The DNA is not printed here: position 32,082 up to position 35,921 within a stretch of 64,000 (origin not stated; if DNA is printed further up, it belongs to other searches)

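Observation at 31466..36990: Uncharacterised three-gene module immediately upstream of the T6SS: two Ala/Lys/Asp-rich amphipathic-helix proteins (one 1179 aa with 33/60/75-bp coding tandem repeats) plus a triple CarboxypepD_reg-repeat protein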

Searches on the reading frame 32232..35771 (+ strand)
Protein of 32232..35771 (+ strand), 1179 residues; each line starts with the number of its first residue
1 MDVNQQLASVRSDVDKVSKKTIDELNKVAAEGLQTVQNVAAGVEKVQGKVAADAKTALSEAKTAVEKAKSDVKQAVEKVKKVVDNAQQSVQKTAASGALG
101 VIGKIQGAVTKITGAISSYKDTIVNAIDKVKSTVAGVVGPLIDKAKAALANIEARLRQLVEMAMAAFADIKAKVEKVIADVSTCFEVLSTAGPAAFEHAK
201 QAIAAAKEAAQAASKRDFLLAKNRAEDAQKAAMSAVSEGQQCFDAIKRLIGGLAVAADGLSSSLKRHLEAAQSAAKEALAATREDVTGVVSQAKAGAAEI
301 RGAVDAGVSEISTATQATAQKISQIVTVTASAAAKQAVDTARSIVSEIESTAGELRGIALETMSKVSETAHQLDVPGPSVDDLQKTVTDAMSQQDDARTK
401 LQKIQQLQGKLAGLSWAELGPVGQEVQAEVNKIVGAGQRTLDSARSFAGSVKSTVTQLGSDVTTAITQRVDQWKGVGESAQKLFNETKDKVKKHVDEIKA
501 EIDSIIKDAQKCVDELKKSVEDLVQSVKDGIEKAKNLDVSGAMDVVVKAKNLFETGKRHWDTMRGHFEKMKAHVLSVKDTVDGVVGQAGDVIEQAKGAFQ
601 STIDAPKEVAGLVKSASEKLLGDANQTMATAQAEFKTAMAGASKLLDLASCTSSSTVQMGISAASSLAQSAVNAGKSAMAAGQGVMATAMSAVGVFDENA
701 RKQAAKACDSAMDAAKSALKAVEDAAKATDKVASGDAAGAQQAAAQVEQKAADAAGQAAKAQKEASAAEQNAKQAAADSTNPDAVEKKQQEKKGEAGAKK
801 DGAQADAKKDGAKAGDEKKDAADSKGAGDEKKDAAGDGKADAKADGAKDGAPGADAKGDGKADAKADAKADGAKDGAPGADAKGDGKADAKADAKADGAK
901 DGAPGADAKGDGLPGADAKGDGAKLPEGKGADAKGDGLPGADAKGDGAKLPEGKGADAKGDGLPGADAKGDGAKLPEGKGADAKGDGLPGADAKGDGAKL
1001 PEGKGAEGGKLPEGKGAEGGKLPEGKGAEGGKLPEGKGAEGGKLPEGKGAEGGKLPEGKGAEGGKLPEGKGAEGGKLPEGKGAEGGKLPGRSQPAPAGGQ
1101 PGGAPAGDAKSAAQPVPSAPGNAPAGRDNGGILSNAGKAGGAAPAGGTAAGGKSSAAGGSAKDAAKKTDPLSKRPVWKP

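Call 3: search_protein_families(library=pfam, proteins=[window:32232-35771:+], max_evalue=0.1)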
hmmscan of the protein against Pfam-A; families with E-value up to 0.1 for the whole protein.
window:32232-35771:+ (1179 aa): 8 families
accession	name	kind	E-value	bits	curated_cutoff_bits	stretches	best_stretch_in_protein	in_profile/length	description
PF04513.17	Baculo_PEP_C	-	1.5e-05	25.5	38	0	57-135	21-95/140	Baculovirus polyhedron envelope protein, PEP, C terminus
PF01442.23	Apolipoprotein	-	0.00031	20.9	90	2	24-181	19-159/190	Apolipoprotein A1/A4/E domain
PF05478.16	Prominin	-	0.00055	18.6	34.3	1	5-92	316-404/799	Prominin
PF07464.16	ApoLp-III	-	0.0012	19.4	36.3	1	424-530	5-106/146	Apolipophorin-III precursor (apoLp-III)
PF06825.17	HSBP1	-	0.0057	16.9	28.6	0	492-526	15-49/51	Heat shock factor binding protein 1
PF24151.2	ArlX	-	0.011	15.6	28.7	1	472-529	53-107/229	ArlX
PF08397.16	IMD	-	0.022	14.7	26.2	1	442-532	65-155/219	IRSp53/MIM homology domain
PF06295.17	ZapG-like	-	0.05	14.1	33.5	0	478-525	34-81/123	Z-ring associated protein G-like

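Call 7: search_protein_families(library=ncbifam, proteins=[window:32232-35771:+], max_evalue=0.1)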
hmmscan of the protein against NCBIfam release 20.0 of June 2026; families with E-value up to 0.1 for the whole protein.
window:32232-35771:+ (1179 aa): 5 families
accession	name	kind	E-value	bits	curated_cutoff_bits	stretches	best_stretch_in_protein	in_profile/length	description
TIGR04527.1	mycoplas_twoTM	subfamily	3.9e-08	33.3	125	2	5-137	54-186/248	MG_279/MG_280 family protein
NF033916.0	antiphage_ZorA_3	subfamily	0.00051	19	250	1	379-534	275-431/509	anti-phage ZorAB system protein ZorA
NF002572.0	PRK02224.1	equivalog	0.00061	18.2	1087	2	228-411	235-417/888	DNA double-strand break repair ATPase Rad50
NF047840.1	lipo_Ag473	exception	0.0019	18.9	100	1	451-536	25-107/136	Ag473 family lipoprotein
NF043078.1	MMSYN1_0168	equivalog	0.0061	15.2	800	0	490-644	141-300/649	oligopeptide ABC transporter ATP-binding protein OppF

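Call 9: search_protein_families(library=padloc, proteins=[window:32232-35771:+], max_evalue=0.1)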
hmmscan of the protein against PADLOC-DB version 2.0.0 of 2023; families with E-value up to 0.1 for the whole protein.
window:32232-35771:+ (1179 aa): 4 families
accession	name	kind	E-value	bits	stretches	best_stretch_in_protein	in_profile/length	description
PDLC00598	ZorA1|ZorA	-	1.2e-06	25.2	1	432-616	393-573/663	MotA/ExbB/TolQ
PDLC03865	LmuB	-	2.5e-06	24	1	261-538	586-854/1007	-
PDLC00648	ZorA3|ZorA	-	1.5e-05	21.9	2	227-629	237-612/692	MotA/ExbB/TolQ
PDLC00637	ZorA2|ZorA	-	0.0042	13.9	1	237-343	255-360/420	MotA/ExbB/TolQ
